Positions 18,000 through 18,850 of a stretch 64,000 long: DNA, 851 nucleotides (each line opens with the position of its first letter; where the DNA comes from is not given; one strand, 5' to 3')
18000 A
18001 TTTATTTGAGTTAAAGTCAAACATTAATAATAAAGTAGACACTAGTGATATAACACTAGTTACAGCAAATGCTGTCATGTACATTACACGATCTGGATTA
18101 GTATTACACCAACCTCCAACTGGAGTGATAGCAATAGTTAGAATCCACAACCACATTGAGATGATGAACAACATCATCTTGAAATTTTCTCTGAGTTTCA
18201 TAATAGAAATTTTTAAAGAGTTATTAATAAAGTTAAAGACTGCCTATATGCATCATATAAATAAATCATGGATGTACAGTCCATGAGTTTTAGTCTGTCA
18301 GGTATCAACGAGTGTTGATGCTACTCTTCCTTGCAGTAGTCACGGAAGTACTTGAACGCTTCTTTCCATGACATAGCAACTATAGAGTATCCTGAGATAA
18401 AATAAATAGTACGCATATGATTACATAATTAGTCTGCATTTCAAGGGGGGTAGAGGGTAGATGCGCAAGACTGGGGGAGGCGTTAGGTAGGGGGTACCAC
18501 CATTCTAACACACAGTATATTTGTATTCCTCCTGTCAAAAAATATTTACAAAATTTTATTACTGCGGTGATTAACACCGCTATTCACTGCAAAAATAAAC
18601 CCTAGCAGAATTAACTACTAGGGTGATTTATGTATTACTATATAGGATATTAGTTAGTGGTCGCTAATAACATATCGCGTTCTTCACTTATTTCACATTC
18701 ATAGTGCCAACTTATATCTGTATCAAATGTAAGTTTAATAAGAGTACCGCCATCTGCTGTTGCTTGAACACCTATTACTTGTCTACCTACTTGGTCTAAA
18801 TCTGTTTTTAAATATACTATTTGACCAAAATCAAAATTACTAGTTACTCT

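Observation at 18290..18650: A GC/G-rich structured non-coding island with G-quadruplex potential in an AT-rich phage genome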

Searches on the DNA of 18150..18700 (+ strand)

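Call 6: search_rna_families(source=window, start=18150, end=18700, threshold=evalue, max_evalue=10, show_alignments=4)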
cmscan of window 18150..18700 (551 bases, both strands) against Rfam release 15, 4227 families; matches with E-value up to 10: 9.
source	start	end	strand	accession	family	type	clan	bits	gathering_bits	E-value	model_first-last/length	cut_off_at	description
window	18545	18611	-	RF03640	mir-3747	Gene; miRNA;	-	29.6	63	0.00058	1-67/67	no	mir-3747 microRNA precursor family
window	18485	18619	-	RF02194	HPnc0260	Gene; antisense;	-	23.6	59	5.9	1-156/156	no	Bacterial antisense RNA HPnc0260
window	18155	18228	+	RF00204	snoR12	Gene; snRNA; snoRNA; CD-box;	-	20.1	39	0.44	1-83/83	no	Small nucleolar RNA R12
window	18500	18599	+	RF00616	LhrC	Gene; sRNA;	CL00114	18.8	110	3.1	1-111/111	no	Listeria LhrC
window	18156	18225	+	RF00049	SNORD36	Gene; snRNA; snoRNA; CD-box;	CL00051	17.8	30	5.1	1-77/77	no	Small nucleolar RNA SNORD36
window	18156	18200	+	RF00274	SNORD57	Gene; snRNA; snoRNA; CD-box;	CL00058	17.3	47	0.96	1-72/72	no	Small nucleolar RNA SNORD57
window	18543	18609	+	RF03640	mir-3747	Gene; miRNA;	-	16.6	63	2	1-67/67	no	mir-3747 microRNA precursor family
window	18591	18640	-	RF02399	NsiR1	Gene; sRNA;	-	15.6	39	2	1-60/60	no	Nitrogen stress-induced RNA 1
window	18158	18185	+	RF01304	sR5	Gene; snRNA; snoRNA; CD-box;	-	14.8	40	0.62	1-53/53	no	Small nucleolar RNA sR5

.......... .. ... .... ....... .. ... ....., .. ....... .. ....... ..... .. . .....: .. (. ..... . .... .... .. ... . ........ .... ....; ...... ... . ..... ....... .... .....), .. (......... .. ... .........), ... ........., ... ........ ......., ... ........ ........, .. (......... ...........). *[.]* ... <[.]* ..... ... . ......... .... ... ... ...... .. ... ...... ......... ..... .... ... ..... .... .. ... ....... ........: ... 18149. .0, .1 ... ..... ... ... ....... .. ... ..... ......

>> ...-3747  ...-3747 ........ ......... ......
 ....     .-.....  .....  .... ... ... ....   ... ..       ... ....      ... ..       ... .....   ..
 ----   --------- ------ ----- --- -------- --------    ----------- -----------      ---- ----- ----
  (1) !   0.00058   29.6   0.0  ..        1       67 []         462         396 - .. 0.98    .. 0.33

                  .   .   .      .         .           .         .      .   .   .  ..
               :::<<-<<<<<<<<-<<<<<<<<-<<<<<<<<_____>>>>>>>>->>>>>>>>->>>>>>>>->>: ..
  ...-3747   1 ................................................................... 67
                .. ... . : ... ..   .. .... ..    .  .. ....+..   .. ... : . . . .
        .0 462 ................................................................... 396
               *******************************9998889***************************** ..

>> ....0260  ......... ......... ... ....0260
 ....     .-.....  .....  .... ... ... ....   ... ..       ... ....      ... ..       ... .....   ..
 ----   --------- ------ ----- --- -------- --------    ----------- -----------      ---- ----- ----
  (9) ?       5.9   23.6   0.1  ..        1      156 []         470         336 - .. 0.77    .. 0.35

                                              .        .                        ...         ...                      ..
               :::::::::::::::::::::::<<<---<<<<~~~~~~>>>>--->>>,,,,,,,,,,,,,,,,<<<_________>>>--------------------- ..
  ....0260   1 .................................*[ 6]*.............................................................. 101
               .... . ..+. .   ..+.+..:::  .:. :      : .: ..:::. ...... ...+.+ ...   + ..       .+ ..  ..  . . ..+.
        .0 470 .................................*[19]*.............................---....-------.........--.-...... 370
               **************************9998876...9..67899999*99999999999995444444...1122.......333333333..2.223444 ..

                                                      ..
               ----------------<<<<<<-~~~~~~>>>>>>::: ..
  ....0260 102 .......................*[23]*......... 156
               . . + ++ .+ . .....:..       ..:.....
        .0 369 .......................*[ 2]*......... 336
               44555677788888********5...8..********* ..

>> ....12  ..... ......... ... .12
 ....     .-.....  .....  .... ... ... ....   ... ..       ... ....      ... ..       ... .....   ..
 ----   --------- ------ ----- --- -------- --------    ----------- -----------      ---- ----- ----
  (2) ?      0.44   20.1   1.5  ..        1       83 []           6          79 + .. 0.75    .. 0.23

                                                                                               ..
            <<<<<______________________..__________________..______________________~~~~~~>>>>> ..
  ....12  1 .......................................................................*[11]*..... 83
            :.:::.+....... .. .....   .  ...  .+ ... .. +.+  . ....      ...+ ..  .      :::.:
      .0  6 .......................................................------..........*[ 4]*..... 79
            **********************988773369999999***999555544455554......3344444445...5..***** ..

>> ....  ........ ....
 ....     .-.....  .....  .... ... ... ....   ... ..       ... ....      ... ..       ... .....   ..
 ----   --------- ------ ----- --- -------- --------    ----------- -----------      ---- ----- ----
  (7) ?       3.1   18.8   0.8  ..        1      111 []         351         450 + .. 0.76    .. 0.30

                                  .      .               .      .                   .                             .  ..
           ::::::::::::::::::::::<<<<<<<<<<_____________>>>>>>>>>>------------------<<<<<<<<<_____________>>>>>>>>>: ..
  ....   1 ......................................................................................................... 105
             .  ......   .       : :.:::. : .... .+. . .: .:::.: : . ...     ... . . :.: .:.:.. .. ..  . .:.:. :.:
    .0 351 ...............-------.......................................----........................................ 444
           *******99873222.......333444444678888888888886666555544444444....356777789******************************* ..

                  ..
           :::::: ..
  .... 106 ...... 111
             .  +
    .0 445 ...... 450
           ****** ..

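Call 10: search_dna_similar(query=window:18150-18700:+, collection=phages, mode=distant, max_evalue=1)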
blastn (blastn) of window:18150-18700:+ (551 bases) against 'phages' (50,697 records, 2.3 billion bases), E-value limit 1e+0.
Records with a match: 1; places in all: 1; records where one place covers at least 80% of the query: 0.
Best place of each record, by identity: 90-95% 1.
By first word of the organism name: Bacteriophage 1.
By host as written in the record: - 1.
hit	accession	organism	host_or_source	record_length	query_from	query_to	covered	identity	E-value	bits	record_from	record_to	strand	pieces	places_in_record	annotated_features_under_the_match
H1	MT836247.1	Bacteriophage sp.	human fecal samples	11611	47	77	6%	90.6%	6e-1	42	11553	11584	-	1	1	record has no annotation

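Call 90: build_rna_model(alignment_id=A5, structure=none)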
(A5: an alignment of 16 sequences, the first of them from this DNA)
Model R1 built from alignment A5 (16 sequences, 118 columns); structure: none (sequence only).
model positions 111; base pairs 0; branch points 0; effective number of sequences 6.27; information 0.519 bits per position. No base pairs: searches with it score sequence only.

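Call 91: search_with_rna_model(model_id=R1, source=window, max_evalue=10, show_alignments=3)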
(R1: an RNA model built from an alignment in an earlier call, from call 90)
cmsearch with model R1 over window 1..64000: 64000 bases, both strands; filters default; matches with E-value up to 10: 1.
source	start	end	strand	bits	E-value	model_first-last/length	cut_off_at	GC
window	18414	18522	-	69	1.4e-20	4-111/111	-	0.46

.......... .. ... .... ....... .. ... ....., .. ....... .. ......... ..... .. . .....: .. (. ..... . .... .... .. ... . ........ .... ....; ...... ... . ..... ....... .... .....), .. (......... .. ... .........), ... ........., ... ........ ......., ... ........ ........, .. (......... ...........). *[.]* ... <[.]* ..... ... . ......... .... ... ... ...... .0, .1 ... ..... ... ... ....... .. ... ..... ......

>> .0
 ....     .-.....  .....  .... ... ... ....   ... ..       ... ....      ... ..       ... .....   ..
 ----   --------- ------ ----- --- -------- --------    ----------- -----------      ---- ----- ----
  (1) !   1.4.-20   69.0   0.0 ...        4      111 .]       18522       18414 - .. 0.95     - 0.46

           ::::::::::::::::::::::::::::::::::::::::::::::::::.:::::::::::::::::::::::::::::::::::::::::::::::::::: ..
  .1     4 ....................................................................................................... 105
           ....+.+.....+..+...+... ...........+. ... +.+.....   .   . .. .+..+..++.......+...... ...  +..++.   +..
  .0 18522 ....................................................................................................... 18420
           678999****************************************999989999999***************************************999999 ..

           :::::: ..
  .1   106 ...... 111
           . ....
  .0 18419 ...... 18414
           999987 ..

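Call 93: search_with_rna_model(model_id=R1, sources=[L076, L077, L078, L079, L080, L081, L082, L083, L084, L085, L086, L087, L088, L089, L090, L091, L092, L093, L094, L095, L096, L097, L098, L099, L100, L101, L102, L103, L005, L010, L012, L021, L035, L041, L058, L063, L105, L106, L107, L109, L110, L111, L112, L113, L114, L115, L117, L118, L119, L120, L121, L122, L123, L124, L125, L126, L127, L128, L130, L131, L132, L133, L135, L136, L137, L139, L140, L141, L143, L144, L145, L146, L147, L148, L149, L150, L152, L153, L156, L158, L159, L160, L067, L068, L069, L070, L073, L074], max_evalue=1)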
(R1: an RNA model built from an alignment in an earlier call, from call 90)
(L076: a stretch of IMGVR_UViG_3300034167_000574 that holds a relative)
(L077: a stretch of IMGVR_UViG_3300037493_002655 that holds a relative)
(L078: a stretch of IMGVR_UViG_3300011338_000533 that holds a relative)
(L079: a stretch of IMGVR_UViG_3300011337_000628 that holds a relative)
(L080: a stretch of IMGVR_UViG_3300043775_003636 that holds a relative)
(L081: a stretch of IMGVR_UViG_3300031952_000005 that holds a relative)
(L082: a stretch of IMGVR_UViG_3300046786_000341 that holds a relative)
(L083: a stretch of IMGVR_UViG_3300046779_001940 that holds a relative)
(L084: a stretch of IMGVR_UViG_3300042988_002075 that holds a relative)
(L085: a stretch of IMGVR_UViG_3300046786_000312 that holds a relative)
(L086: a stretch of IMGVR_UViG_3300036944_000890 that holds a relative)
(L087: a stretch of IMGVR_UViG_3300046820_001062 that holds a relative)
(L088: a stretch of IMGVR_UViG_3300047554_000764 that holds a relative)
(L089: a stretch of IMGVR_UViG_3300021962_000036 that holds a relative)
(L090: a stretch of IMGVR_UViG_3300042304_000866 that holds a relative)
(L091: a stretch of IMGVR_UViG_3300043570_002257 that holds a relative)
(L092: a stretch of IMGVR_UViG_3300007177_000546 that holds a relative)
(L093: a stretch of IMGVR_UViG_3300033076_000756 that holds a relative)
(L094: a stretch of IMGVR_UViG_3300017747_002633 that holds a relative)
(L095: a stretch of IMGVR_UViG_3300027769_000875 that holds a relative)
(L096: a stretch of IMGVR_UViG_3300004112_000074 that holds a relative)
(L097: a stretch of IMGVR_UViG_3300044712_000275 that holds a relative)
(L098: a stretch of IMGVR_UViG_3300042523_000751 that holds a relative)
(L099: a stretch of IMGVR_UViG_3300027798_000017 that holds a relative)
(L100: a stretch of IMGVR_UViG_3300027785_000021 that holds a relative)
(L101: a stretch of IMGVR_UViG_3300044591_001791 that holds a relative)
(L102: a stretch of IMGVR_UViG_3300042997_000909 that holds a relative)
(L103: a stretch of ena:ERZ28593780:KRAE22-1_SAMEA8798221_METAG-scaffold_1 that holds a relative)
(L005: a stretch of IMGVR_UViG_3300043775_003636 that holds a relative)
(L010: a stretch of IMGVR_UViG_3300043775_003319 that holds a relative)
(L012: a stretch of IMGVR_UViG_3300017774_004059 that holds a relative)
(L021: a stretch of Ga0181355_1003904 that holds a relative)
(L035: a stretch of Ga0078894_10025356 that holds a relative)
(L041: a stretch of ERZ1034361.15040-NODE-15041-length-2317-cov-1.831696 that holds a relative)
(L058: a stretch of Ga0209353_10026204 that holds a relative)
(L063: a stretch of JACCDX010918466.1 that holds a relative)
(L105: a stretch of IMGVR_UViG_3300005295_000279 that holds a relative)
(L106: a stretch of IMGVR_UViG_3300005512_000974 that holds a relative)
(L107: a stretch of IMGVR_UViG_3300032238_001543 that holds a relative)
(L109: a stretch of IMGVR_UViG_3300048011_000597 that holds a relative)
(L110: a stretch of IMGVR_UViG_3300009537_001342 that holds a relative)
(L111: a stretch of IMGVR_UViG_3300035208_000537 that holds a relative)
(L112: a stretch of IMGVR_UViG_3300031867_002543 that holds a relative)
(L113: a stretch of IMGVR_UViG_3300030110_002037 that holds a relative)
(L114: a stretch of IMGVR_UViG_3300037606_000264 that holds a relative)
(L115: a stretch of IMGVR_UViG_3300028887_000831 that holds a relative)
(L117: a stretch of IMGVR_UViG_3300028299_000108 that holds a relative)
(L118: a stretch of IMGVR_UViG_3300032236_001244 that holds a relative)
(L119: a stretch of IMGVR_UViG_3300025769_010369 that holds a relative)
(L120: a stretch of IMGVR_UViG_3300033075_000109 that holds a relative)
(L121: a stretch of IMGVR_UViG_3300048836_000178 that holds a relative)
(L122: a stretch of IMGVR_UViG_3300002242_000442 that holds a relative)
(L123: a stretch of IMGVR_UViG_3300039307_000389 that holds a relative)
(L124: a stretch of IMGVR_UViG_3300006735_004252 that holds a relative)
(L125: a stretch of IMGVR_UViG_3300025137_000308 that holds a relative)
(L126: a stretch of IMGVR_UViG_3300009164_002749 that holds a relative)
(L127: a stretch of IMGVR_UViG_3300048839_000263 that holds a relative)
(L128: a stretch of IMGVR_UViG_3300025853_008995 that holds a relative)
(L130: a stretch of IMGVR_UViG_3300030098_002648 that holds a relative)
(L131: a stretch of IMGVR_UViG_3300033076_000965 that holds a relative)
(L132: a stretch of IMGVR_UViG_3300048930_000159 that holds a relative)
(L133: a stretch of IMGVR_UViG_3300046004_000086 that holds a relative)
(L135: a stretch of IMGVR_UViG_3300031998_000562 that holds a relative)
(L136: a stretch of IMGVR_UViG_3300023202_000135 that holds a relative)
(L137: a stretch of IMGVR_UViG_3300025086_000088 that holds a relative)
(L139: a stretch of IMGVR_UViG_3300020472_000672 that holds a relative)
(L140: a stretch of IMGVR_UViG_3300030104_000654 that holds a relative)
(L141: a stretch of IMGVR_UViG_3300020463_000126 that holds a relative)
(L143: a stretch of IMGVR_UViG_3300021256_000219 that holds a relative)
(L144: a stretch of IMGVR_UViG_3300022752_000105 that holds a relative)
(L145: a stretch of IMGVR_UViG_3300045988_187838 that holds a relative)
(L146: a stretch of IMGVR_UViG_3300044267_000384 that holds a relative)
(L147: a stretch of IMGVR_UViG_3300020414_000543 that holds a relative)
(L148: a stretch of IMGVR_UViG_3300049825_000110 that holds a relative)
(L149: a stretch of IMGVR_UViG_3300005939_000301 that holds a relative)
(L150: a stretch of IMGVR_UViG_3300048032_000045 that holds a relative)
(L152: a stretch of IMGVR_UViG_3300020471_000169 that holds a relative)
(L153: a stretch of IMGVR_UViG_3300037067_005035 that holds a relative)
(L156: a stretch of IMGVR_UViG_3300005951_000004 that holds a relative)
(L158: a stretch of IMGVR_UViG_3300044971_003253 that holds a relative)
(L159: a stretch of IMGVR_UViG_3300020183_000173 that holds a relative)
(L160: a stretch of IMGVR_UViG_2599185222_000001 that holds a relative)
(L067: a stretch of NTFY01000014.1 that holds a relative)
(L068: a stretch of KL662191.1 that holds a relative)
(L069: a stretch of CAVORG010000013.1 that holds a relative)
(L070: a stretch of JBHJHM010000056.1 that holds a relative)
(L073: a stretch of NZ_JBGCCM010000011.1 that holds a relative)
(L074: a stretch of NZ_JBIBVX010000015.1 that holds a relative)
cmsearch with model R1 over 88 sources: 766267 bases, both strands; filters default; matches with E-value up to 1: 42.
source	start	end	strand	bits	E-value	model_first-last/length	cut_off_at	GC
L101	2177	2285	+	81.4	2.3e-23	3-111/111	-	0.5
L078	1187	1296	+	76.3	8.9e-22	3-111/111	-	0.47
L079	1506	1615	+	76.3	8.9e-22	3-111/111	-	0.47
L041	1626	1735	-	76.3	8.9e-22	3-111/111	-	0.47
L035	1293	1402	-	74.9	2.4e-21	3-111/111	-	0.47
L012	11704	11813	+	74.5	3.1e-21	3-111/111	-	0.47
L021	3989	4098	-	74.5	3.1e-21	3-111/111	-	0.47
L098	2529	2639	+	74.1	4.3e-21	2-111/111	-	0.47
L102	2529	2639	+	74.1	4.3e-21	2-111/111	-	0.47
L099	1136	1245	+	72.8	1.1e-20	2-111/111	-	0.47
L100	1136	1245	+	72.8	1.1e-20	2-111/111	-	0.47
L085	2857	2963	+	72.3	1.6e-20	6-111/111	-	0.5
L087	2859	2964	+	71.5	2.9e-20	7-111/111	-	0.5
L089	2856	2962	+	71.4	2.9e-20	6-111/111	-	0.5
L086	2857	2963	+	71.4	3e-20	6-111/111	-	0.5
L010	1575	1684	-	71.1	3.6e-20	3-111/111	-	0.45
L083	2868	2974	+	70.2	6.9e-20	6-111/111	-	0.52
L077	1593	1702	+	70.1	7.4e-20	3-111/111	-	0.48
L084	2870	2976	+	70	8e-20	6-111/111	-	0.52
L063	547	655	-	69.2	1.5e-19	4-111/111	-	0.48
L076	1247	1355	+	68.2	3e-19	4-111/111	-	0.43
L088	2868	2973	+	67.3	5.6e-19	6-111/111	-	0.55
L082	2866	2971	+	66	1.4e-18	7-111/111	-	0.52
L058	2600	2708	-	65.9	1.6e-18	4-111/111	-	0.42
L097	2062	2160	+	65.3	2.3e-18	3-102/111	-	0.6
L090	2860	2958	+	65.3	2.4e-18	14-111/111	-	0.39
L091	2860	2958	+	65.3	2.4e-18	14-111/111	-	0.39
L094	3076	3180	+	63.7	7.4e-18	6-111/111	-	0.61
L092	2536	2640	+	62.1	2.4e-17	8-107/111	-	0.6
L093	2860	2964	+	59.8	1.3e-16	8-109/111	-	0.61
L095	1809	1917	+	50.5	9.8e-14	2-111/111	-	0.53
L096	1809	1917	+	50.5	9.8e-14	2-111/111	-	0.53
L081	2304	2404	+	44.6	6.7e-12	18-111/111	-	0.44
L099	3452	3489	+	14.8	0.013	65-102/111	-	0.34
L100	3452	3489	+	14.8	0.013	65-102/111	-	0.34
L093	4640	4683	+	14.4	0.018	51-94/111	-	0.43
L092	4204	4247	+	14.3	0.019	51-94/111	-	0.45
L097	3422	3464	+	13.2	0.043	51-93/111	-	0.44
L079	4351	4394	+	12.4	0.073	61-104/111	-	0.32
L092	2806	2843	+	10.6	0.27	64-101/111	-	0.5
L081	2205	2234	+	10.2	0.35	2-31/111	-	0.33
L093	3129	3160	+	10.2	0.35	66-97/111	-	0.47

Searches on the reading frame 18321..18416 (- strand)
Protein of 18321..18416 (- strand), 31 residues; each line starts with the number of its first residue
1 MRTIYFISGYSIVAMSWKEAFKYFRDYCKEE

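Call 11: search_protein_families(library=pfam, proteins=[window:18321-18416:-], max_evalue=0.01)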
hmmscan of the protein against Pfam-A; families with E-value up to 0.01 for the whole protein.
window:18321-18416:- (31 aa): 0 families

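Call 61: find_encoding_contigs(protein=window:18321-18416:-, flank=3000, max_places=10)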
Protein window:18321-18416:- (31 aa): no gene with exactly this product is on record in the collection.

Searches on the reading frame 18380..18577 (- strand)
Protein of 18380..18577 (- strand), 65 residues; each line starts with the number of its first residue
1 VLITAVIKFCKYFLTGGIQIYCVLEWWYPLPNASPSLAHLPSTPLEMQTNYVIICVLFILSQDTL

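Call 11: search_protein_families(library=pfam, proteins=[window:18380-18577:-], max_evalue=0.01)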
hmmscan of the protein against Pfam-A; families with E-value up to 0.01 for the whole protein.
window:18380-18577:- (65 aa): 0 families

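Call 12: search_protein_families(library=phrogs, proteins=[window:18380-18577:-], max_evalue=0.001)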
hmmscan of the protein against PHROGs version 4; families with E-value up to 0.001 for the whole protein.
window:18380-18577:- (65 aa): 0 families
